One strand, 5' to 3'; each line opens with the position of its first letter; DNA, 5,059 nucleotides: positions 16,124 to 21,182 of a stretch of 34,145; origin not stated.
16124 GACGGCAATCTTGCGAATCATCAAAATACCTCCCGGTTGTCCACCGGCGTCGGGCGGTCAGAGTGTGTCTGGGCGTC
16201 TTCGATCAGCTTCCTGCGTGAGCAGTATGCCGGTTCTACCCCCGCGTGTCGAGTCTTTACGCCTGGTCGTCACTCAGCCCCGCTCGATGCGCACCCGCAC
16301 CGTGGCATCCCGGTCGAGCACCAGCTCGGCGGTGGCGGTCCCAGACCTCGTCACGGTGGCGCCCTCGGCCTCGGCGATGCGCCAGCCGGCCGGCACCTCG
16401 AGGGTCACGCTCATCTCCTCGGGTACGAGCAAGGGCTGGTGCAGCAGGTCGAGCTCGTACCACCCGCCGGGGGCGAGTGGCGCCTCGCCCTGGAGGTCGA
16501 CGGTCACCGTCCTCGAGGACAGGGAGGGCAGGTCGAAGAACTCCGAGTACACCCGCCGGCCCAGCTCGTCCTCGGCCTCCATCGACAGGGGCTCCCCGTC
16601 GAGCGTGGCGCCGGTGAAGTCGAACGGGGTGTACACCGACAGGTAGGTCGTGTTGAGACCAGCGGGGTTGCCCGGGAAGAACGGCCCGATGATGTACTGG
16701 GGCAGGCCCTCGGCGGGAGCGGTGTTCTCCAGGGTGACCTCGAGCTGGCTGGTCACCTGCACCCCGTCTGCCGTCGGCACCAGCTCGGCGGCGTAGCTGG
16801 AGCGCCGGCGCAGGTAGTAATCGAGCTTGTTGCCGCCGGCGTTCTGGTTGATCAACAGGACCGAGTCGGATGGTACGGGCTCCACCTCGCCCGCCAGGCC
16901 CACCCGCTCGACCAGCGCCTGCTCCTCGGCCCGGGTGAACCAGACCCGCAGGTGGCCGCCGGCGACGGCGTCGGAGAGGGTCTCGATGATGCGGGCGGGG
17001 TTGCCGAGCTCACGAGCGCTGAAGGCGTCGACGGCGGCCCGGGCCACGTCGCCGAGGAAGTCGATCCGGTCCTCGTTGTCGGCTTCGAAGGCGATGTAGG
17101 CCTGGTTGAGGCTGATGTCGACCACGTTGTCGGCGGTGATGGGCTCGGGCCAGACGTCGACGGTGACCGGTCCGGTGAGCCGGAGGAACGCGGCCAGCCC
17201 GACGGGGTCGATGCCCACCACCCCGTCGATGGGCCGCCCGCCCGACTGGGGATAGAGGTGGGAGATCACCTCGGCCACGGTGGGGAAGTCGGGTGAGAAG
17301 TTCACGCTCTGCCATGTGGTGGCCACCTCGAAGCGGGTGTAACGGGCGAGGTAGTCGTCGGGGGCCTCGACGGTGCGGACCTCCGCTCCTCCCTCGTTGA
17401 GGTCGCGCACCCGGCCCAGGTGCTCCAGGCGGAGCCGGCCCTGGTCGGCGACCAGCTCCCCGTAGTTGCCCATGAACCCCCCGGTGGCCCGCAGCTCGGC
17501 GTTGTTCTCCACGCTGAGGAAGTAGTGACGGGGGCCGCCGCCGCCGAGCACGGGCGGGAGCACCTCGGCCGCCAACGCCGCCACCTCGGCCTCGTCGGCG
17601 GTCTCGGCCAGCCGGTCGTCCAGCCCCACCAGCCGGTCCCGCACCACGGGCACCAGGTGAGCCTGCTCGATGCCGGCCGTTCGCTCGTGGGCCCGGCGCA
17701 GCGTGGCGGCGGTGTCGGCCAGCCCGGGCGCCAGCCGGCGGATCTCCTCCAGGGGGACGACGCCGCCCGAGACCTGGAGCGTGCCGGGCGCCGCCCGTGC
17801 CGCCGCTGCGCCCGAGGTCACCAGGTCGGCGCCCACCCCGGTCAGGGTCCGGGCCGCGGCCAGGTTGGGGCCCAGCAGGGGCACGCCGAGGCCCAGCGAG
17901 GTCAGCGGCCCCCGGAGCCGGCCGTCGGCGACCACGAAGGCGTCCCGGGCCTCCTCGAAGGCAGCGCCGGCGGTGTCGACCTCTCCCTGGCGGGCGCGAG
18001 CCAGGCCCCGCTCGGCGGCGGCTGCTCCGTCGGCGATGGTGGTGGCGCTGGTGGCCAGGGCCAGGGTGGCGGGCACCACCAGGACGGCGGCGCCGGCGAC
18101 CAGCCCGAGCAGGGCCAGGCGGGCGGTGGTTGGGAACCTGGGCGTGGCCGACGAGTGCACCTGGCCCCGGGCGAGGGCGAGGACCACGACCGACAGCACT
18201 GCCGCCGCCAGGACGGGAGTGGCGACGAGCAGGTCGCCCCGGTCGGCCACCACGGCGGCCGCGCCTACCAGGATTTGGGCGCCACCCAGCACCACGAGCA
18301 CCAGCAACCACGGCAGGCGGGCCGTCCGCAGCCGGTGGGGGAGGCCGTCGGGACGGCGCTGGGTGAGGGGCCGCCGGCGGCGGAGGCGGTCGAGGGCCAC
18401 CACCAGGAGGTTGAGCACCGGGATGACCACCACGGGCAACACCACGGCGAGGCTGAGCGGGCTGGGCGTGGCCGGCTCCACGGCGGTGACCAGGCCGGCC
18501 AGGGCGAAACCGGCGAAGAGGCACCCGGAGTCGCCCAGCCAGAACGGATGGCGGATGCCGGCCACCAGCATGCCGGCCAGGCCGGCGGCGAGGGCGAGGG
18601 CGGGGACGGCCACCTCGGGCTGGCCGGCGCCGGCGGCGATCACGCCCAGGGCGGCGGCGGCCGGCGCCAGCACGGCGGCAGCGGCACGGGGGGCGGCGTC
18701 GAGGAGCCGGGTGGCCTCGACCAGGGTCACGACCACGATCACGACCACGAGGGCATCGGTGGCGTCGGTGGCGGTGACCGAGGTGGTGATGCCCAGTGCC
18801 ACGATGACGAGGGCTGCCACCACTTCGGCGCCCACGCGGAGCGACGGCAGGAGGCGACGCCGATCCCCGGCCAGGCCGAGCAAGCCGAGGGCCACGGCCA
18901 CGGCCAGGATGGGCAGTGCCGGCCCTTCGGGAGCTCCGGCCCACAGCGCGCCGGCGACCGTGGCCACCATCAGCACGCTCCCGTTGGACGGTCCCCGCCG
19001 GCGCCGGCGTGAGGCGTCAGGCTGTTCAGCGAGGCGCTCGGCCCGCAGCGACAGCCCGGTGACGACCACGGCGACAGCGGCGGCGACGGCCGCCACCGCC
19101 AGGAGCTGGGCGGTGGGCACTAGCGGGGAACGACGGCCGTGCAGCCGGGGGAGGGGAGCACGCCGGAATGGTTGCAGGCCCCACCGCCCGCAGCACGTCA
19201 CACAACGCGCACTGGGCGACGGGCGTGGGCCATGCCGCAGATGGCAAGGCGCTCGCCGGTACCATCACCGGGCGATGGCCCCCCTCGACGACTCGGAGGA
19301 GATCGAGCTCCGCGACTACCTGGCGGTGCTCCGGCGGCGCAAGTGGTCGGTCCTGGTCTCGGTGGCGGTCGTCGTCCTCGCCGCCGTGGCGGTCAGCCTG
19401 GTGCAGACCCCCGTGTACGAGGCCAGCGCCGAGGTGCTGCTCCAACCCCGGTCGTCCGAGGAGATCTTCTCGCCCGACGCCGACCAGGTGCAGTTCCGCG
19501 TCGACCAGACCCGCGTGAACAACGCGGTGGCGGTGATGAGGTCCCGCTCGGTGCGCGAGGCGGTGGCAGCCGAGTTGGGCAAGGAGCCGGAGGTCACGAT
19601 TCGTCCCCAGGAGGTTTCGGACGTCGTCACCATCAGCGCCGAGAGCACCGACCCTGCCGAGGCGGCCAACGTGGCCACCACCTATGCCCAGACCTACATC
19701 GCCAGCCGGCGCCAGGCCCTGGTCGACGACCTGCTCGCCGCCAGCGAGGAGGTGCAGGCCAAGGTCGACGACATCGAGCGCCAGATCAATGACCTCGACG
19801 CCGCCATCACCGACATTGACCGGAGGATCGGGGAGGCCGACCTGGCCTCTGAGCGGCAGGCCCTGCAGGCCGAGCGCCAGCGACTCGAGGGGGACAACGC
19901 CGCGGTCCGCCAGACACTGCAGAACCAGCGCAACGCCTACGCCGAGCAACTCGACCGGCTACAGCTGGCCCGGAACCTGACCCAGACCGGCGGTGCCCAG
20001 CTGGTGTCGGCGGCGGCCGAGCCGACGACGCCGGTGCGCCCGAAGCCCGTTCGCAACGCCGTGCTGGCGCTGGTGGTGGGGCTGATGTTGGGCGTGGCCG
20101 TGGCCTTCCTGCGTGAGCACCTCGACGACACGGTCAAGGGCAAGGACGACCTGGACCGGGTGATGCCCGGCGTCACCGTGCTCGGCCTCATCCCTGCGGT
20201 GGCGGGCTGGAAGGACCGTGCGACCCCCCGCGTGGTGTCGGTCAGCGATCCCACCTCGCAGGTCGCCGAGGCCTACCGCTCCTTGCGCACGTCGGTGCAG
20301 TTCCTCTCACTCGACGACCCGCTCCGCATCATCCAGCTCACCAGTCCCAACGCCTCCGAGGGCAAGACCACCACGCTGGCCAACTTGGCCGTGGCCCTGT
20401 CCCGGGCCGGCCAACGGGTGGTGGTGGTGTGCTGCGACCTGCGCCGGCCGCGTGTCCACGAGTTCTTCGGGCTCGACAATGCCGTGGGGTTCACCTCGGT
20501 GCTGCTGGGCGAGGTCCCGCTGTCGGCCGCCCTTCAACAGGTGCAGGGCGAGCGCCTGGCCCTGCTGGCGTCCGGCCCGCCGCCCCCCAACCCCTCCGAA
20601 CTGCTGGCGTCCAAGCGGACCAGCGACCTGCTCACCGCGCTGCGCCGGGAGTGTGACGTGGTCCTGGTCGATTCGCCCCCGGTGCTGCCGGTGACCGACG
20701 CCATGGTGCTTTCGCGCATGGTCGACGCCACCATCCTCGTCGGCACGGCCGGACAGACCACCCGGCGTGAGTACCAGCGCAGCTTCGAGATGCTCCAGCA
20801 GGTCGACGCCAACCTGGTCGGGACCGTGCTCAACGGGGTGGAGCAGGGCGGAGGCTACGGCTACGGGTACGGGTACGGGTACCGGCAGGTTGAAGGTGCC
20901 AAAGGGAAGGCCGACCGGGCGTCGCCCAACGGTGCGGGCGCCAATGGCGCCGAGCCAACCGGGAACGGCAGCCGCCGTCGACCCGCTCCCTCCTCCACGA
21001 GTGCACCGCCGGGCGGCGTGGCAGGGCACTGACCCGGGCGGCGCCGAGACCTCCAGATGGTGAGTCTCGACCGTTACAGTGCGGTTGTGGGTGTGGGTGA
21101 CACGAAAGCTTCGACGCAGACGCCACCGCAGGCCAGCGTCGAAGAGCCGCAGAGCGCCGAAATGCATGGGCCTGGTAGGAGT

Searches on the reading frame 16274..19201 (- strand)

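Call 8: search_protein_families(library=pfam, proteins=[window:16274-19201:-], max_evalue=0.001)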
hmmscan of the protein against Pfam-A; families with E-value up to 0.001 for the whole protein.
window:16274-19201:- (975 aa): 2 families
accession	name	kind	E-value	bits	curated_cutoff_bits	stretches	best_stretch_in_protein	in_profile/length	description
PF13196.11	DUF4012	-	6.2e-35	121.3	28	1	556-702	2-144/144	Protein of unknown function (DUF4012)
PF00953.26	Glycos_transf_4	-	8.8e-08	32.7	27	1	97-240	3-158/160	Glycosyl transferase family 4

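Call 68: search_protein_families(library=ncbifam, proteins=[window:16274-19201:-], max_evalue=0.001)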
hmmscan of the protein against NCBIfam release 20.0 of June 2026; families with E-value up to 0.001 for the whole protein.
window:16274-19201:- (975 aa): 2 families
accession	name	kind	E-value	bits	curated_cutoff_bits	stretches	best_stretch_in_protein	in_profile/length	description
TIGR02380.1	ECA_wecA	exception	1.6e-05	24.2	326.05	1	99-324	71-313/346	UDP-N-acetylglucosamine--undecaprenyl-phosphate N-acetylglucosaminephosphotransferase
NF053644.1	MraY_archaea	equivalog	0.001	18.5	450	0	125-262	156-296/340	pseudomurein biosynthesis MraY family phospho-N-acetylmuramoyl-pentapeptide-transferase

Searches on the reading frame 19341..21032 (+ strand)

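Call 71: search_protein_families(library=pfam, proteins=[window:19341-21032:+], max_evalue=0.0001)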
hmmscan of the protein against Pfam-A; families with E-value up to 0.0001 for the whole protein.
window:19341-21032:+ (563 aa): 6 families
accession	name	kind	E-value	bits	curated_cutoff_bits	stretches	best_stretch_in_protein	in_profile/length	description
PF13807.11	GNVR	-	1.1e-08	35.3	27.7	1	194-259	14-81/82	G-rich domain on putative tyrosine kinase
PF02706.20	Wzz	-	8.9e-08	32.8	25.5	1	1-79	16-91/91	Chain length determinant protein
PF10609.15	ParA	-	1.1e-07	32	27.1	1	333-498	8-173/246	NUBPL iron-transfer P-loop NTPase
PF01656.29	CbiA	-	1.4e-06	28.8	25.4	1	335-500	5-83/125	CobQ/CobB/MinD/ParA nucleotide binding domain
PF13614.12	AAA_31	-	4.3e-06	27.2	27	1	330-457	3-137/177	AAA domain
PF09140.17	MipZ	-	1.8e-05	24.7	20.7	0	336-446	8-108/262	ATPase MipZ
